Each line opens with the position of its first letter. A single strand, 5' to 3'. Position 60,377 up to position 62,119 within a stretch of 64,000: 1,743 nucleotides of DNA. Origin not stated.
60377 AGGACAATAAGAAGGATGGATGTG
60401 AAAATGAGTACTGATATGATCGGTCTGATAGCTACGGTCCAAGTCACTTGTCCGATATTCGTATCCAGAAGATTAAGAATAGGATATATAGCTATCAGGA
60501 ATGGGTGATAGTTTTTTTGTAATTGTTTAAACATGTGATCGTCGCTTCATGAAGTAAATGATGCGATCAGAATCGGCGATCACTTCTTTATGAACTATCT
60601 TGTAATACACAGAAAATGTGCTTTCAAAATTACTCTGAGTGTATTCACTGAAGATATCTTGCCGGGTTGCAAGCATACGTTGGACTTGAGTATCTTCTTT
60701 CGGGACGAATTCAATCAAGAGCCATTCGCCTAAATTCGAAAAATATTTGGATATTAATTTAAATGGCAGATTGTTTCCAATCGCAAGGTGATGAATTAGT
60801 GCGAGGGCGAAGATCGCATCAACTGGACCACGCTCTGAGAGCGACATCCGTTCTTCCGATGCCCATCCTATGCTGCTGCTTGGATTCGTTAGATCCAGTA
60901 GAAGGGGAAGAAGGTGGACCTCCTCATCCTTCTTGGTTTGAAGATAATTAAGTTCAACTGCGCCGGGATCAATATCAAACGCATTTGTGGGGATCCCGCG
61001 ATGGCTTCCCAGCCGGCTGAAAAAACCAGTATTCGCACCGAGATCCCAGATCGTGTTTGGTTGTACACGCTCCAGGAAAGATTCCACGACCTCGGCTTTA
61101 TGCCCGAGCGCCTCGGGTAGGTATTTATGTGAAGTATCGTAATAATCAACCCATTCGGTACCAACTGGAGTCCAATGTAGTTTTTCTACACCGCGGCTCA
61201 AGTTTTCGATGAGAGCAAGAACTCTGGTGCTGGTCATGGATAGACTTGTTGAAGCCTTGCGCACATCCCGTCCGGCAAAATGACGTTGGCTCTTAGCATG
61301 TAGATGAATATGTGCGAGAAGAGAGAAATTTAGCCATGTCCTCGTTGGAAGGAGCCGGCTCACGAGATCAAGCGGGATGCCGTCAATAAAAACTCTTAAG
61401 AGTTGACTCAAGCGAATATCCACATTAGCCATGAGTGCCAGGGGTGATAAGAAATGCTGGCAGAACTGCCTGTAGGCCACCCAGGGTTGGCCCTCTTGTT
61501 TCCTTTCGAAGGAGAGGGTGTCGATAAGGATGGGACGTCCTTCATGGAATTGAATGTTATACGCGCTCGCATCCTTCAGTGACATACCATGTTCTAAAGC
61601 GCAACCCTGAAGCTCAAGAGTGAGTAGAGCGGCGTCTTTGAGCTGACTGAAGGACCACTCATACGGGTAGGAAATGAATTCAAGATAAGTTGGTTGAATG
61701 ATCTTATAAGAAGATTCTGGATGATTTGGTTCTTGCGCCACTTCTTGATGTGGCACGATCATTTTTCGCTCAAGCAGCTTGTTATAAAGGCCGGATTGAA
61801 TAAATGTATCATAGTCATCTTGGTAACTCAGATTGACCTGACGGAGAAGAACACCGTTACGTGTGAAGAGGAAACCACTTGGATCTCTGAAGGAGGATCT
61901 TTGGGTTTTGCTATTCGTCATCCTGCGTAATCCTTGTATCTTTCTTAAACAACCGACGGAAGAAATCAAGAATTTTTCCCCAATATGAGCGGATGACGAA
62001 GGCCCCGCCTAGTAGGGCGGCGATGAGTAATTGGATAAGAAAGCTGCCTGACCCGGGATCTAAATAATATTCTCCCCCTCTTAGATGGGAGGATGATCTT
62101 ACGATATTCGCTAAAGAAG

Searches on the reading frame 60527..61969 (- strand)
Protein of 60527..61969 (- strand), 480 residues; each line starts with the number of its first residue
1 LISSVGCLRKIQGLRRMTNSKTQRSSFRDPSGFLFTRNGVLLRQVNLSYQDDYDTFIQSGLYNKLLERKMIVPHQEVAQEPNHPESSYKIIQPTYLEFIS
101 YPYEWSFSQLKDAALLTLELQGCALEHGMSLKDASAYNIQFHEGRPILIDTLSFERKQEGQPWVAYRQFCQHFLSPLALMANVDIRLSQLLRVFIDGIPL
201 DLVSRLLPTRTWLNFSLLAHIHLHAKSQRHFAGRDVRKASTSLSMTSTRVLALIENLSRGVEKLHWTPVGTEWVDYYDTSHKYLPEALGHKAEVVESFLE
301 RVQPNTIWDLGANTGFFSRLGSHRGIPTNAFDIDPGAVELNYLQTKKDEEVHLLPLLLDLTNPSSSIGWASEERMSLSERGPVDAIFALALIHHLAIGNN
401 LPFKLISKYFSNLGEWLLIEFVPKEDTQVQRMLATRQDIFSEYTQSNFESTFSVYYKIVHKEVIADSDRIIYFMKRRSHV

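Call 9: search_protein_families(library=pfam, proteins=[window:60527-61969:-], max_evalue=0.01)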
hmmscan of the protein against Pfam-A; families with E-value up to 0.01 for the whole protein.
window:60527-61969:- (480 aa): 0 families

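Call 94: search_solved_structures(query=window:60527-61969:-, max_evalue=1)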
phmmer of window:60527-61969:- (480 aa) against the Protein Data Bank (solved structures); distinct sequences matched with E-value up to 1: 0.
